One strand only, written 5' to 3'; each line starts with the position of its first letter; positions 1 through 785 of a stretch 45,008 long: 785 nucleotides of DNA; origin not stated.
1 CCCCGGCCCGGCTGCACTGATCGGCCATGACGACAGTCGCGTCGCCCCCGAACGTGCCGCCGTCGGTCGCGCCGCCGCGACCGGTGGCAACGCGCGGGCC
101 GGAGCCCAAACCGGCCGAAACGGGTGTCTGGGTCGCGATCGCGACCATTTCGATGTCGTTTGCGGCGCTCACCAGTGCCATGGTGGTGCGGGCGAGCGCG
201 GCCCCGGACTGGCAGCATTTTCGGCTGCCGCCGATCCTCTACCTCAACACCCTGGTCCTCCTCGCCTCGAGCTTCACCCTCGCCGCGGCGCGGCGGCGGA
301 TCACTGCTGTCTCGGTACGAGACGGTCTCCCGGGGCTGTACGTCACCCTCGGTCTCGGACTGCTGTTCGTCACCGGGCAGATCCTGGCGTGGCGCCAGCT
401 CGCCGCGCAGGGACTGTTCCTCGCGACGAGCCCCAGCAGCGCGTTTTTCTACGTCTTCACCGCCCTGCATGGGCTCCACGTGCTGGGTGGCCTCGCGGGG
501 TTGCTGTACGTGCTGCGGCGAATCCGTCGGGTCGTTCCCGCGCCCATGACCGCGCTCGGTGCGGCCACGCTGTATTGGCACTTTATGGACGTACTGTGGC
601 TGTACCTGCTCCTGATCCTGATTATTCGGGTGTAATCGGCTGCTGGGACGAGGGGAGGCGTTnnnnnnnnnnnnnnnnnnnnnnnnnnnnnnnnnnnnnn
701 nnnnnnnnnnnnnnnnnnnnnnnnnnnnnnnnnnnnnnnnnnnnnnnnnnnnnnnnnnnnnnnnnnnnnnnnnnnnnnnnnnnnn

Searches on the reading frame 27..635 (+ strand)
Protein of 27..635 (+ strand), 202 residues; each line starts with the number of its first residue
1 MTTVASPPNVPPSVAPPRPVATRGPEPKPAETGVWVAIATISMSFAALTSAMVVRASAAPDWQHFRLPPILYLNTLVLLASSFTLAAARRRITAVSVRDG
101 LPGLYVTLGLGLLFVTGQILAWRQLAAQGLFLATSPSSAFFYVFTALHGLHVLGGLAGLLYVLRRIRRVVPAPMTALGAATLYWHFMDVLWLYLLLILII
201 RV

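Call 8: search_protein_families(library=pfam, proteins=[window:27-635:+], max_evalue=0.01)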
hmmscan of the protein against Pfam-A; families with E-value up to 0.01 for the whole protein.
window:27-635:+ (202 aa): 1 family
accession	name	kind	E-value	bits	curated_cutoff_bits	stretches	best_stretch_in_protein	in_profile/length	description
PF00510.24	COX3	-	5.7e-16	59.6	23.8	1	71-198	127-253/258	Cytochrome c oxidase subunit III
